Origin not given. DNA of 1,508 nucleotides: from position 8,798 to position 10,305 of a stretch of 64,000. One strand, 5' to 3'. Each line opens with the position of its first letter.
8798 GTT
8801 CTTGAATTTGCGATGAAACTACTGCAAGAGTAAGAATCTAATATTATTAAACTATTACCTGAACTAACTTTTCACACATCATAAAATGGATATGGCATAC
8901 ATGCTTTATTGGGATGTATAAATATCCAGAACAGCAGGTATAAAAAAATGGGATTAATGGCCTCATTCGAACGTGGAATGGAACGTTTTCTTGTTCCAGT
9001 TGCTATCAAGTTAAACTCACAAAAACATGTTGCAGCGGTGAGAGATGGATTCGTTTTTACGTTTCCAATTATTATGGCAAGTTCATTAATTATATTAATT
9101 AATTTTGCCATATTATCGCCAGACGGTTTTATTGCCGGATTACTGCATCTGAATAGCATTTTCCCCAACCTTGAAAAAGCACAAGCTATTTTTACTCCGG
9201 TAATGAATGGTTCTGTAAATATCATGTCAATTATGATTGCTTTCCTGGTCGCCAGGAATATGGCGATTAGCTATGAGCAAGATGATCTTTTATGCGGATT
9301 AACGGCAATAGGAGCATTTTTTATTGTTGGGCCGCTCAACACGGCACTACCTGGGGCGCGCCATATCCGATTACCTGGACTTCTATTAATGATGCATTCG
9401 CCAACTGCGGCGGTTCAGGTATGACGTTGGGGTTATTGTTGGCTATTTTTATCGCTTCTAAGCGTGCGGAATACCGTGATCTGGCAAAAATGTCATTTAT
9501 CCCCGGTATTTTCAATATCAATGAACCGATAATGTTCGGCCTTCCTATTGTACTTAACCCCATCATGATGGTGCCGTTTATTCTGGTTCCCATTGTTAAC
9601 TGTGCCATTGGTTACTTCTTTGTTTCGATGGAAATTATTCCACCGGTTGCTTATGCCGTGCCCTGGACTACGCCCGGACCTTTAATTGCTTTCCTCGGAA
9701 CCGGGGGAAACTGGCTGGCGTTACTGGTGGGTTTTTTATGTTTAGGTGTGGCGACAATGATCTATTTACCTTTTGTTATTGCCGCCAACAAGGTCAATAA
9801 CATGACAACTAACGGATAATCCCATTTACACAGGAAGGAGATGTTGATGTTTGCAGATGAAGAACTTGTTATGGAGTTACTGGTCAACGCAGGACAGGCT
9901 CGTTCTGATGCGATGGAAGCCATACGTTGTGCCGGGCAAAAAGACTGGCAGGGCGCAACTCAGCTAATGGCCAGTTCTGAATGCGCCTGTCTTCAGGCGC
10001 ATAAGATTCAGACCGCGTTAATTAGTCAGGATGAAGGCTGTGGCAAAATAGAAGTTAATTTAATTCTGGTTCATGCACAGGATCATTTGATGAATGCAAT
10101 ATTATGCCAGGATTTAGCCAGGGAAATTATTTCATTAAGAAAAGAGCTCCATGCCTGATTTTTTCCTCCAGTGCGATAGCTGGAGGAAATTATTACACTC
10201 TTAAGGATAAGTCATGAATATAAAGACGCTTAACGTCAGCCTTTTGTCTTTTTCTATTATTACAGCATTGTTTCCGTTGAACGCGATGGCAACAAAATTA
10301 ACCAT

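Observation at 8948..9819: PTS EIIC split into two frames and about 150 residues short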

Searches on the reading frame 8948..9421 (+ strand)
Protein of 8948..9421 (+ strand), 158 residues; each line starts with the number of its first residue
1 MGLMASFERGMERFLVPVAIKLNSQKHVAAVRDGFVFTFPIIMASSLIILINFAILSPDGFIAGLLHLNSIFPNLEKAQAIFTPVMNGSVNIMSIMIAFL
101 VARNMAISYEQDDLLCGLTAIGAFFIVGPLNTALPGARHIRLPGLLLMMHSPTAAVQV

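Call 13: find_encoding_contigs(protein=window:8948-9421:+, flank=3000, max_places=8)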
Protein window:8948-9421:+ (158 aa): 2 contigs read that carry it; 1 place shown.
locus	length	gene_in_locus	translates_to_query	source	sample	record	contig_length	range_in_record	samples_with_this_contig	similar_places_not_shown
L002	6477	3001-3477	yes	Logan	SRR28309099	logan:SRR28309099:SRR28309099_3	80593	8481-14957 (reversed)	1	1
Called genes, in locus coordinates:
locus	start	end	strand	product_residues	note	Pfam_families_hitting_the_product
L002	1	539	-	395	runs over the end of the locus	PF07690:MFS_1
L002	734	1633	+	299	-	PF00892:EamA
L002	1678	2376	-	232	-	PF00392:GntR, PF07702:UTRA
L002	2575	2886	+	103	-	PF02302:PTS_IIB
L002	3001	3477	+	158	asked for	PF02378:PTS_EIIC (weak)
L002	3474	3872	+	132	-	PF02378:PTS_EIIC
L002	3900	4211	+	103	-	PF02255:PTS_IIA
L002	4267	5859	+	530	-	PF11471:Sugarporin_N (weak), PF02264:LamB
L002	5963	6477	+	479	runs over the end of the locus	PF00232:Glyco_hydro_1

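Call 15: list_cluster_members(proteins=[window:8948-9421:+, window:9421-9816:+, window:10214-11803:+])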
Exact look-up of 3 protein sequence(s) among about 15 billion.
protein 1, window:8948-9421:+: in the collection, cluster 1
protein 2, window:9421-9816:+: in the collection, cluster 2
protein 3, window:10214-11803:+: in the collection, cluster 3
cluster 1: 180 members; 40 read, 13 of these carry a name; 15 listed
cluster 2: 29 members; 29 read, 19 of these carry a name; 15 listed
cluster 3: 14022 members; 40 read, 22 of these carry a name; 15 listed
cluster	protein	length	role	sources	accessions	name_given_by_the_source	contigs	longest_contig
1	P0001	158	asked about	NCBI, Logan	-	-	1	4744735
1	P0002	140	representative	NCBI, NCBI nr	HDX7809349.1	TPA: PTS sugar transporter subunit IIC, partial [Escherichia coli] | PTS sugar transporter subunit IIC [Escherichia coli]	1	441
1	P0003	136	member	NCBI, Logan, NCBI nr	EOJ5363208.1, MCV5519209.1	PTS sugar transporter subunit IIC, partial [Escherichia coli] | PTS sugar transporter subunit IIC [Escherichia coli]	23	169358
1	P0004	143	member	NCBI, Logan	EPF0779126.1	PTS transporter subunit EIIC, partial [Escherichia coli]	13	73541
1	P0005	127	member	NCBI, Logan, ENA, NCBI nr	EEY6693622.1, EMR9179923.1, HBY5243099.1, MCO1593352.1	PTS sugar transporter subunit IIC, partial [Escherichia coli] | PTS sugar transporter subunit IIC [Escherichia coli]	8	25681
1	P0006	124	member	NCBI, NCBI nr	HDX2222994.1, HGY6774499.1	TPA: PTS sugar transporter subunit IIC, partial [Escherichia coli] | PTS sugar transporter subunit IIC [Escherichia coli]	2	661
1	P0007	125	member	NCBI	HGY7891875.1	TPA: PTS sugar transporter subunit IIC, partial [Escherichia coli]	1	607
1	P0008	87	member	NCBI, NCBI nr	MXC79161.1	PTS sugar transporter subunit IIC, partial [Escherichia coli] | PTS sugar transporter subunit IIC [Escherichia coli]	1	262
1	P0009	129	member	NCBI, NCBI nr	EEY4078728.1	PTS sugar transporter subunit IIC, partial [Escherichia coli] | PTS sugar transporter subunit IIC [Escherichia coli]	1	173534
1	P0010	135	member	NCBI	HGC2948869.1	TPA: PTS sugar transporter subunit IIC, partial [Escherichia coli]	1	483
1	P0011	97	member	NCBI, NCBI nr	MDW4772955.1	PTS sugar transporter subunit IIC, partial [Escherichia coli] | PTS sugar transporter subunit IIC [Escherichia coli]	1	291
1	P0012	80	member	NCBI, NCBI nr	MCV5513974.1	PTS sugar transporter subunit IIC, partial [Escherichia coli] | PTS sugar transporter subunit IIC [Escherichia coli]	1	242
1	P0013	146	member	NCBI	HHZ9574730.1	TPA: PTS sugar transporter subunit IIC, partial [Escherichia coli]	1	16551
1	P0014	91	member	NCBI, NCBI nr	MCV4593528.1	PTS sugar transporter subunit IIC, partial [Escherichia coli] | PTS sugar transporter subunit IIC [Escherichia coli]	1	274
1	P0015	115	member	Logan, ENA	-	-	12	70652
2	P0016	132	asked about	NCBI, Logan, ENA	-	-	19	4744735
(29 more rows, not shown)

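Call 21: search_protein_families(proteins=[window:8948-9421:+], library=ncbifam)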
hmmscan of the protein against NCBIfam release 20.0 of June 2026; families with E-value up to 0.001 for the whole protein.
window:8948-9421:+ (158 aa): 4 families
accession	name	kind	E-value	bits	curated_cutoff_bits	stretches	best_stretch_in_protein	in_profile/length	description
TIGR00359.1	cello_pts_IIC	equivalog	6.6e-19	68.2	434.45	1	15-131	1-110/424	PTS cellobiose transporter subunit IIC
TIGR00410.1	lacE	subfamily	6.6e-19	68.2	236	1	15-131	1-110/424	PTS system, lactose/cellobiose family IIC component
NF007634.0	PRK10297.1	equivalog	3.8e-17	62.1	760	1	5-131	2-132/452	PTS N,N'-diacetylchitobiose transporter subunit IIC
TIGR00394.1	lac_pts_IIC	equivalog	0.00016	21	614.4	1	16-67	2-43/412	lactose-specific PTS transporter subunit EIIC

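Call 35: find_encoding_contigs(protein=window:8948-9421:+, flank=10000, max_places=10)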
Protein window:8948-9421:+ (158 aa): 2 contigs read that carry it; 1 place shown.
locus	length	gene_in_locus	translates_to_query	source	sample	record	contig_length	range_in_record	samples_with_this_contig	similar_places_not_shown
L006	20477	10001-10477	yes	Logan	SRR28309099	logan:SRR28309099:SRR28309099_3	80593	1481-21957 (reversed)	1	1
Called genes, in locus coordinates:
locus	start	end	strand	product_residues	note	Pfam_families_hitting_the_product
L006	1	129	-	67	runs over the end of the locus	PF14001:YdfZ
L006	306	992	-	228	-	PF00392:GntR, PF07729:FCD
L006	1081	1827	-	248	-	PF00106:adh_short, PF01370:Epimerase (weak), PF08659:KR, PF13460:NAD_binding_10 (weak), PF13561:adh_short_C2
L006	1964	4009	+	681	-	PF01432:Peptidase_M3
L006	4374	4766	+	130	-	PF04076:BOF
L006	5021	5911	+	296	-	PF13682:CZB (weak), PF00990:GGDEF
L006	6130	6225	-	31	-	PF22865:MgtS-like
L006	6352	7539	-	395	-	PF07690:MFS_1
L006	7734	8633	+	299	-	PF00892:EamA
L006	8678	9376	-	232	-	PF00392:GntR, PF07702:UTRA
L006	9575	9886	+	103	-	PF02302:PTS_IIB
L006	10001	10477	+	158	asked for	PF02378:PTS_EIIC (weak)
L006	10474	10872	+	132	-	PF02378:PTS_EIIC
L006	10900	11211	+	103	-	PF02255:PTS_IIA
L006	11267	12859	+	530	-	PF11471:Sugarporin_N (weak), PF02264:LamB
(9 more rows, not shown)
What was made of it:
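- An ATGA stop/start overlap lies at 9421-9424, and gene callers predict a 132-aa ORF there (calls 13, 35).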

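Call 39: find_encoding_contigs(protein=P0016, flank=2500, max_places=10)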
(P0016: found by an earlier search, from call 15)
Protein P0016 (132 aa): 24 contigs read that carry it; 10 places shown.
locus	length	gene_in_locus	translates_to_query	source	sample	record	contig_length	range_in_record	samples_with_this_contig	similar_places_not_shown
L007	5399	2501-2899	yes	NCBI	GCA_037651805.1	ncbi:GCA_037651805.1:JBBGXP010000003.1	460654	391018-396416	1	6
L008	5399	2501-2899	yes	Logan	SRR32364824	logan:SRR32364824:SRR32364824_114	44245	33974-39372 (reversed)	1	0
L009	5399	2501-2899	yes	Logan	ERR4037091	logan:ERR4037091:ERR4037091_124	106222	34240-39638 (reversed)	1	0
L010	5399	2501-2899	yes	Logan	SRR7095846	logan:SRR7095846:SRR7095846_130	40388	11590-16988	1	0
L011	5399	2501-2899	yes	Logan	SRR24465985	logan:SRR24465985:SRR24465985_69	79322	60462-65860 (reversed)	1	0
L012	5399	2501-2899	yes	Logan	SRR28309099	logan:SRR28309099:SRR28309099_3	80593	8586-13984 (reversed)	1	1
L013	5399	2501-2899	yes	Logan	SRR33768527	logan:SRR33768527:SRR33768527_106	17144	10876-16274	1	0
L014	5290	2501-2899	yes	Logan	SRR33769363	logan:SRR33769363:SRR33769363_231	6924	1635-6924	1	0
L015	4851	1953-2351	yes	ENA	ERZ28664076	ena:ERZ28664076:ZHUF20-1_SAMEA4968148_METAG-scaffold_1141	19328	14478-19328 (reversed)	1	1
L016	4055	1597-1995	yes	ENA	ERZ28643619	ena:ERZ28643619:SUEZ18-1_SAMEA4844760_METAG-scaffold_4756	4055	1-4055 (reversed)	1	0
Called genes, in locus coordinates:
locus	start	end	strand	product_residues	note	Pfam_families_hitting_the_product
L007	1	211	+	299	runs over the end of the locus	PF00892:EamA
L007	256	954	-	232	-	PF00392:GntR, PF07702:UTRA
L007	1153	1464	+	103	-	PF02302:PTS_IIB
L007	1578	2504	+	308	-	PF02378:PTS_EIIC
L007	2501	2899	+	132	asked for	PF02378:PTS_EIIC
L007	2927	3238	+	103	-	PF02255:PTS_IIA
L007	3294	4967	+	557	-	PF11471:Sugarporin_N (weak), PF02264:LamB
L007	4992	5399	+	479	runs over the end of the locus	PF00232:Glyco_hydro_1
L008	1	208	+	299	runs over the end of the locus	PF00892:EamA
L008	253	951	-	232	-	PF00392:GntR, PF07702:UTRA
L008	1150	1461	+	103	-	PF02302:PTS_IIB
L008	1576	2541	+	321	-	PF02378:PTS_EIIC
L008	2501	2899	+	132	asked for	PF02378:PTS_EIIC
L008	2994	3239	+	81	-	PF02255:PTS_IIA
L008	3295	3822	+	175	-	PF11471:Sugarporin_N (weak)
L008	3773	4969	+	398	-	PF02264:LamB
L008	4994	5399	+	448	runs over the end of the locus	PF00232:Glyco_hydro_1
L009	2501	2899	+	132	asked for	PF02378:PTS_EIIC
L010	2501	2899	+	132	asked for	PF02378:PTS_EIIC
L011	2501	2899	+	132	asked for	PF02378:PTS_EIIC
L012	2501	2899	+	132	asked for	PF02378:PTS_EIIC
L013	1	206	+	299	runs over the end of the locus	PF00892:EamA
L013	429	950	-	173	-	PF00392:GntR, PF08220:HTH_DeoR (faint), PF07702:UTRA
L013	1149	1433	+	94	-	PF02302:PTS_IIB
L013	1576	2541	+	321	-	PF02378:PTS_EIIC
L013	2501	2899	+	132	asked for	PF02378:PTS_EIIC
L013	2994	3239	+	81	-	PF02255:PTS_IIA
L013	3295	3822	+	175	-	PF11471:Sugarporin_N (weak)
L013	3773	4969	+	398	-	PF02264:LamB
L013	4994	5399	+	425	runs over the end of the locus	?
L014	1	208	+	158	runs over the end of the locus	PF00892:EamA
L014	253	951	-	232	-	PF00392:GntR, PF07702:UTRA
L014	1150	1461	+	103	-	PF02302:PTS_IIB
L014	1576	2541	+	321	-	PF02378:PTS_EIIC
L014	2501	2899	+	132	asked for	PF02378:PTS_EIIC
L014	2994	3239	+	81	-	PF02255:PTS_IIA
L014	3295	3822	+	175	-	PF11471:Sugarporin_N (weak)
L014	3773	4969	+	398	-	PF02264:LamB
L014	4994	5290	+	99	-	PF00232:Glyco_hydro_1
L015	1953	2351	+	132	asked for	PF02378:PTS_EIIC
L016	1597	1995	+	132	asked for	PF02378:PTS_EIIC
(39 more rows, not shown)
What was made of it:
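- Some strains have lesions spread over all operon genes (L008, L013, L014; call 39), as expected for relaxed selection.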

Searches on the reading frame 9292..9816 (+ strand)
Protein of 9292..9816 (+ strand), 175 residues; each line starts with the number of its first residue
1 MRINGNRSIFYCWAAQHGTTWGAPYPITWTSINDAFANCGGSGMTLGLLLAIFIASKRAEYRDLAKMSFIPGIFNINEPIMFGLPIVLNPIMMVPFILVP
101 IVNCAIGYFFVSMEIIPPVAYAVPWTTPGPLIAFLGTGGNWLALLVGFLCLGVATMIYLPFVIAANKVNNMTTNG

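Call 14: find_encoding_contigs(protein=window:9292-9816:+, flank=3000, max_places=8)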
Protein window:9292-9816:+ (175 aa): no gene with exactly this product is on record in the collection.
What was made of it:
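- Tried and rejected: It is not on record, because gene callers start the C-terminal ORF at 9421 (call 14).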

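Call 21: search_protein_families(proteins=[window:9292-9816:+], library=ncbifam)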
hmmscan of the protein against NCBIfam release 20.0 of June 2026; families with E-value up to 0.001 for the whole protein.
window:9292-9816:+ (175 aa): 7 families
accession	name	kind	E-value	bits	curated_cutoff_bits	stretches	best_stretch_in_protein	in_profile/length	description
TIGR00359.1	cello_pts_IIC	equivalog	2.2e-49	168.6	434.45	1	30-171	278-420/424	PTS cellobiose transporter subunit IIC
TIGR00410.1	lacE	subfamily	2.2e-49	168.6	236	1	30-171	278-420/424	PTS system, lactose/cellobiose family IIC component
NF007634.0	PRK10297.1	equivalog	3.2e-45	154.6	760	1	30-171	295-436/452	PTS N,N'-diacetylchitobiose transporter subunit IIC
NF007157.0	PRK09592.1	equivalog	7.8e-36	123.8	503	1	31-163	303-434/451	PTS cellobiose transporter subunit IIC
TIGR00394.1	lac_pts_IIC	equivalog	2.9e-28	99.2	614.4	1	34-163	271-400/412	lactose-specific PTS transporter subunit EIIC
TIGR01995.1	PTS-II-ABC-beta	subfamily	6.1e-06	25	614.7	1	47-155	335-436/618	beta-glucoside-specific PTS transporter subunit IIABC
TIGR01996.1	PTS-II-BC-sucr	equivalog_domain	7.3e-06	24.9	559.3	1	47-148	353-447/461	sucrose-specific PTS transporter subunit IIBC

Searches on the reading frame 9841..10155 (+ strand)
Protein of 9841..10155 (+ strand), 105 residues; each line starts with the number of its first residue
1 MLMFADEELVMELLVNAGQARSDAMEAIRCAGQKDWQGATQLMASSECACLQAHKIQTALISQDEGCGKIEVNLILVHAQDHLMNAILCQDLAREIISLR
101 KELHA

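Call 21: search_protein_families(proteins=[window:9841-10155:+], library=ncbifam)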
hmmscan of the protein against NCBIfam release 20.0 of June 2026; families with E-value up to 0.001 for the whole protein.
window:9841-10155:+ (105 aa): 3 families
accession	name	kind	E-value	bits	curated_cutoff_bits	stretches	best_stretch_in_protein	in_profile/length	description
NF007768.0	PRK10454.1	equivalog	2.7e-30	104.8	148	1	7-104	18-115/116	PTS N,N'-diacetylchitobiose transporter subunit IIA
TIGR00823.1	EIIA-LAC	subfamily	1e-28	99.5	136.95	1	7-101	4-98/99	lactose-specific PTS transporter subunit IIA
NF007156.0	PRK09591.1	equivalog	7.8e-18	64.6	144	1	10-103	10-103/105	PTS cellobiose transporter subunit IIA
